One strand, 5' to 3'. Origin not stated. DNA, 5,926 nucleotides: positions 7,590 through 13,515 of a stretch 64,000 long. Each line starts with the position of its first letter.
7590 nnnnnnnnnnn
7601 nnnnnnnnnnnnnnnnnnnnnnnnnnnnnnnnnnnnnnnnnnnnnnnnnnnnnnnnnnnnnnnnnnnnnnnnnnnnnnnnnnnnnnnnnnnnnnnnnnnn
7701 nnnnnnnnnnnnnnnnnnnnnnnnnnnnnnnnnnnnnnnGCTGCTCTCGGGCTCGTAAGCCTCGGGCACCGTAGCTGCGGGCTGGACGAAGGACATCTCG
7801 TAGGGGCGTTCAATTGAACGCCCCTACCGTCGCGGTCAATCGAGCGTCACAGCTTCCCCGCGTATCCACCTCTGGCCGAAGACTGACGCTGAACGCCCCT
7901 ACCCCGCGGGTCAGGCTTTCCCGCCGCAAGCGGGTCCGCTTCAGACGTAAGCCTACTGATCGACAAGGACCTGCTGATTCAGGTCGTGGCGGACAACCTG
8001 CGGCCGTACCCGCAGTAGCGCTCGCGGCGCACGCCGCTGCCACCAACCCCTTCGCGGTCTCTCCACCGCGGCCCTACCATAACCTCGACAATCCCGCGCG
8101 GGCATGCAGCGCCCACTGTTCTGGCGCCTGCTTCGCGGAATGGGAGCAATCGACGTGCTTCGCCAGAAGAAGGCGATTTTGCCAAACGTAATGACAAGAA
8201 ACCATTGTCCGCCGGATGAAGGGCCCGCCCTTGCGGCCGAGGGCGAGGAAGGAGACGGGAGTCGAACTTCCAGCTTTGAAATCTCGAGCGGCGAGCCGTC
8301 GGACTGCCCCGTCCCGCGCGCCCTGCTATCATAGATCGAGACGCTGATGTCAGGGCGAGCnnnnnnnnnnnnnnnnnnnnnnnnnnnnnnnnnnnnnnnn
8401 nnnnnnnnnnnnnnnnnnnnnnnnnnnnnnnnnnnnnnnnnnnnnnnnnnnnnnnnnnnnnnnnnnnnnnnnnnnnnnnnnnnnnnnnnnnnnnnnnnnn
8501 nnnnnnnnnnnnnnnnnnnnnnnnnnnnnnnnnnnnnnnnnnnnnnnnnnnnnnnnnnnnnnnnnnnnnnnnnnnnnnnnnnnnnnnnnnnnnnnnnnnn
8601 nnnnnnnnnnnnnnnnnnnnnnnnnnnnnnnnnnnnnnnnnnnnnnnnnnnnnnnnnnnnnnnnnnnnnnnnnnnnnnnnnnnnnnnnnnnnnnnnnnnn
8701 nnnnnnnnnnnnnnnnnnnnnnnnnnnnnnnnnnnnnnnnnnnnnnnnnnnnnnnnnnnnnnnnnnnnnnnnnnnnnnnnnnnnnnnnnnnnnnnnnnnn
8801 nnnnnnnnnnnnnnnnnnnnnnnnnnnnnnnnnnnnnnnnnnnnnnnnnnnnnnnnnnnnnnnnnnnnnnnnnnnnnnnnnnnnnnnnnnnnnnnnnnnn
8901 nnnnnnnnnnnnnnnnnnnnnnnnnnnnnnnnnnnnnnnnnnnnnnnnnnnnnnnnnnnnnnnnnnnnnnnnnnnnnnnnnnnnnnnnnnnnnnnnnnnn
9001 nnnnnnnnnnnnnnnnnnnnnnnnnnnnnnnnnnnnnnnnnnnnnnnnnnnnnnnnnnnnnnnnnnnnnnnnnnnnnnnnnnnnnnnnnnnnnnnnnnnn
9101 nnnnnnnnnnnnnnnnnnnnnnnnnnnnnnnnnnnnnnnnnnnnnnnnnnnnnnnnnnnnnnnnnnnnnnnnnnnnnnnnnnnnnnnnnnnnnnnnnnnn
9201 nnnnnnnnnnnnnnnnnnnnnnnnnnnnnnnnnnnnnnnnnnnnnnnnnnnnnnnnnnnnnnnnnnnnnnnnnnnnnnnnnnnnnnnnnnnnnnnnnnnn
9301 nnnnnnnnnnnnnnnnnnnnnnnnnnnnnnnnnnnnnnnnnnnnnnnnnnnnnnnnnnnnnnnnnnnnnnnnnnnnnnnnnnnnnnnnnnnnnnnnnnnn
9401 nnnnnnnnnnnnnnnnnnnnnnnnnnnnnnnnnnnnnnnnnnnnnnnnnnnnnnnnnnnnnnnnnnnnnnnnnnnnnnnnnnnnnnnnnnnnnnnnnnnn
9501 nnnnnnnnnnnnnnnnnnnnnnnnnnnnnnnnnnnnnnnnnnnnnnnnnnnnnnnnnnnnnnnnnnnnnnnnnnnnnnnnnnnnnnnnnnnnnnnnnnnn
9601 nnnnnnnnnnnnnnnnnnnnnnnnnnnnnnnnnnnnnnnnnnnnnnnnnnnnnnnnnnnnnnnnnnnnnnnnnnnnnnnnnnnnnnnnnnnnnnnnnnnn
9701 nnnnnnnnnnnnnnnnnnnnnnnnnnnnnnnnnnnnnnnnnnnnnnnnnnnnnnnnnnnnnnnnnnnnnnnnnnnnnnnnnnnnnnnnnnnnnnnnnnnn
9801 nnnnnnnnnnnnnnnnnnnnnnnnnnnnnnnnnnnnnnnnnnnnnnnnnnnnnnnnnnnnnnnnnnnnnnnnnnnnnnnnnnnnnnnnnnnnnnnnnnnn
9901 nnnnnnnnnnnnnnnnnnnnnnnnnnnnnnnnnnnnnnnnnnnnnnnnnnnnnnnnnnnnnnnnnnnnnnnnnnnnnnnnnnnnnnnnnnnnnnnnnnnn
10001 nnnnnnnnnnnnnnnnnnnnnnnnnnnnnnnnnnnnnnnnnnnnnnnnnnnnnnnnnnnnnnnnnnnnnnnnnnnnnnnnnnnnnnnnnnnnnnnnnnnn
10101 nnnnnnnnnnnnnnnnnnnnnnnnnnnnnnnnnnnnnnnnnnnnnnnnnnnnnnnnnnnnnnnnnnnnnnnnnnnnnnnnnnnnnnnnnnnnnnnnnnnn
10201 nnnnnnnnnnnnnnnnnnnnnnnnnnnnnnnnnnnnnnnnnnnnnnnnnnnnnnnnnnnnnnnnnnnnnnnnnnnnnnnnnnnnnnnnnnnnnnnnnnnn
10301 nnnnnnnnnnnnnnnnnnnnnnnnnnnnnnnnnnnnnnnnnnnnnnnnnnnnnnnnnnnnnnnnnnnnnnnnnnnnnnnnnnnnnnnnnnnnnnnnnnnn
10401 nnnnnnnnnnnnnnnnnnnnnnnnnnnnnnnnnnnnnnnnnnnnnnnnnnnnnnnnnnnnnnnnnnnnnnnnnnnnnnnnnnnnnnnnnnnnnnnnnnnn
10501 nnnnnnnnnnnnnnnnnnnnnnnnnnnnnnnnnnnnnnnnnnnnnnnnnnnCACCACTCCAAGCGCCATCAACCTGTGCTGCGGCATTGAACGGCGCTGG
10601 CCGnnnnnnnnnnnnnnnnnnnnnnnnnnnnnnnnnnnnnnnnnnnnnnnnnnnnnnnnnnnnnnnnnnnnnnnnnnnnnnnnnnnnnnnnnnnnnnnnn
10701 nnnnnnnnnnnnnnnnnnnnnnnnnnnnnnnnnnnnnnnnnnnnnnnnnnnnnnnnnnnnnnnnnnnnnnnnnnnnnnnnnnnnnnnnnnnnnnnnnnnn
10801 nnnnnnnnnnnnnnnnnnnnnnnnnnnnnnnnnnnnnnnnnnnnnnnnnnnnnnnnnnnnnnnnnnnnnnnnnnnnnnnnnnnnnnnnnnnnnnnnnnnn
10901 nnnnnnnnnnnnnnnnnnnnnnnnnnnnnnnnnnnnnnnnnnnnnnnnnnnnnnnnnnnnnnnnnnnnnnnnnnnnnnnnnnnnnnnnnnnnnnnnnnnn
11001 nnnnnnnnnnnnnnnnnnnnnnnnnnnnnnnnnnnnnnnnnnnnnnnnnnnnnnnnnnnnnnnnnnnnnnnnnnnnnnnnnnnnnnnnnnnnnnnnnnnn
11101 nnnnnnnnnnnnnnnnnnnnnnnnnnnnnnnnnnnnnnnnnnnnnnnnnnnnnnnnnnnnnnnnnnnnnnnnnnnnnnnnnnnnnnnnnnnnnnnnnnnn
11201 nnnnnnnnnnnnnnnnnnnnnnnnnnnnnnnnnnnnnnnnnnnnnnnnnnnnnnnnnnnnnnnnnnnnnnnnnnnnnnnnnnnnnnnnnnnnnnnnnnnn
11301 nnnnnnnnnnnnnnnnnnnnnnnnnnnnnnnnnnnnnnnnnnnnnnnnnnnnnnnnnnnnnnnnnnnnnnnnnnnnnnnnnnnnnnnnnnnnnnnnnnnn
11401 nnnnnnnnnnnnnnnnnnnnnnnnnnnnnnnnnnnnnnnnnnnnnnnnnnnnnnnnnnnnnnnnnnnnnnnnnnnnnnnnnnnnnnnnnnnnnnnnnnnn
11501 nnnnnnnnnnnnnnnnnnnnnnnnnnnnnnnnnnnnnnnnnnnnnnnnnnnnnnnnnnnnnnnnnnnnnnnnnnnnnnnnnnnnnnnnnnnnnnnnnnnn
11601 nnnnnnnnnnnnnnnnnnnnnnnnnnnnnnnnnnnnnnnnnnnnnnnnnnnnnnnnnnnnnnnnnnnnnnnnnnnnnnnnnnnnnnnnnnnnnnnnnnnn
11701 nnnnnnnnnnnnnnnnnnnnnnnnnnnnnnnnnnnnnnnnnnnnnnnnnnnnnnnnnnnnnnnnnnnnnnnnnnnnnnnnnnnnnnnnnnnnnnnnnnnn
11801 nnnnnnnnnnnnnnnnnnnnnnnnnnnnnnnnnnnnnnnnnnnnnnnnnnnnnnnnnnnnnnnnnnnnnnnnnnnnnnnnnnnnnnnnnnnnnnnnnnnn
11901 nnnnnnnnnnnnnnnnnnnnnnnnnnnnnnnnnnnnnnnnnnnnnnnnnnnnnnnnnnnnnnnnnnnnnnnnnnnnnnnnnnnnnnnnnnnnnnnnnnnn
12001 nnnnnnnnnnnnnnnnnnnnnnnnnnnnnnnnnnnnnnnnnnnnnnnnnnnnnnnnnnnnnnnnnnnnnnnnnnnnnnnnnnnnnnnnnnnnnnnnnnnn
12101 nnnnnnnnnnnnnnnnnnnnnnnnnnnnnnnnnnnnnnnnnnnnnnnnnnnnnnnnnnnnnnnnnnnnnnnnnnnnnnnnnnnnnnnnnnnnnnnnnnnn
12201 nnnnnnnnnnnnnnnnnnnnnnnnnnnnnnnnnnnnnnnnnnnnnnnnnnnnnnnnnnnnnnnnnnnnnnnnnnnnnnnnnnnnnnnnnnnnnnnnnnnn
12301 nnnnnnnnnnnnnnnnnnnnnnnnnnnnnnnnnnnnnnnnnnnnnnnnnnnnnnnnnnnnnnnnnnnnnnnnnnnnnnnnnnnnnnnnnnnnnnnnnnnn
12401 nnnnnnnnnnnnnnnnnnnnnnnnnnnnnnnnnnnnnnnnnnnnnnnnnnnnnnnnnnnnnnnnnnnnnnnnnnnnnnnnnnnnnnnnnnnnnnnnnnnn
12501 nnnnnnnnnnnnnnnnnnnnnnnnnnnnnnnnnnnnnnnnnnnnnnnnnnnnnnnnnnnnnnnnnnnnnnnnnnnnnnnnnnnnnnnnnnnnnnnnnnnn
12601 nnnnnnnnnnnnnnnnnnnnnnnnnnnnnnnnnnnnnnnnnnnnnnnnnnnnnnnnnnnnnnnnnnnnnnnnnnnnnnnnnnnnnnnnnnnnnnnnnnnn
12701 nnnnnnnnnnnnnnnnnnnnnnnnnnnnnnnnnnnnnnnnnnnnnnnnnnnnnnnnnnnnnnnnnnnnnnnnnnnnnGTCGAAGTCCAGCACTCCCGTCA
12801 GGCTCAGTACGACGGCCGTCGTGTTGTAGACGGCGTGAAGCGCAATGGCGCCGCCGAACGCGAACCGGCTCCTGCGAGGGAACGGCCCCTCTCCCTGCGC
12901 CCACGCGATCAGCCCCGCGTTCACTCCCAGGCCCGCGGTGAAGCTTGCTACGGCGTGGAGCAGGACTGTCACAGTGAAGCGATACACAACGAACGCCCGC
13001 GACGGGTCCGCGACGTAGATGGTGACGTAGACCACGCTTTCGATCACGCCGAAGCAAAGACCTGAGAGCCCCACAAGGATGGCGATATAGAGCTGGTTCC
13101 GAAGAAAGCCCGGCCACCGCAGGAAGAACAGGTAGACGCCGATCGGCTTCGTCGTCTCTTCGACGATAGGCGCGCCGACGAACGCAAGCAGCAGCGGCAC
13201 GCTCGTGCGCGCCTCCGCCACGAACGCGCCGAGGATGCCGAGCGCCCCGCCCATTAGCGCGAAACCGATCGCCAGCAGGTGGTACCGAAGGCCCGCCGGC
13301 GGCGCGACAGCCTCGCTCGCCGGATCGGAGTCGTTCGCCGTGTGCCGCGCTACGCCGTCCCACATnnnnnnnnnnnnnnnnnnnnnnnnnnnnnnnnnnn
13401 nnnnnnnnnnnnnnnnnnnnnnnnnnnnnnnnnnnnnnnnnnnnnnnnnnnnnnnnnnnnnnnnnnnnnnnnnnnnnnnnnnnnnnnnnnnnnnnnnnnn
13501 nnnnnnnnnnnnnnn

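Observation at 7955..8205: Orphan 3' gene fragment travelling together with a repeat copy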

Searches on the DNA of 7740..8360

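Call 32: search_rna_families(source=window, start=7740, end=8360, threshold=evalue, max_evalue=10)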
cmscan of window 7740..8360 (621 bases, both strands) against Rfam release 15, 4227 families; matches with E-value up to 10: 1.
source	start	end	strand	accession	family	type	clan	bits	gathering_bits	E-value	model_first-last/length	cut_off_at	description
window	8142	8194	+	RF01630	ceN40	Gene; snRNA; snoRNA; CD-box;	-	12.3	35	4.6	65-118/123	no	Nematode snoRNA ceN40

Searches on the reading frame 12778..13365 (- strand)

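Call 84: search_protein_families(library=pfam, proteins=[window:12778-13365:-], max_evalue=0.0001)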
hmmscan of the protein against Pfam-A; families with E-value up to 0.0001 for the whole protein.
window:12778-13365:- (196 aa): 1 family
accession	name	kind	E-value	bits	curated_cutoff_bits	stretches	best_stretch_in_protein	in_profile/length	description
PF13367.11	PrsW-protease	-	9.3e-13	48.6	23.5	1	49-186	23-176/196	PrsW family intramembrane metalloprotease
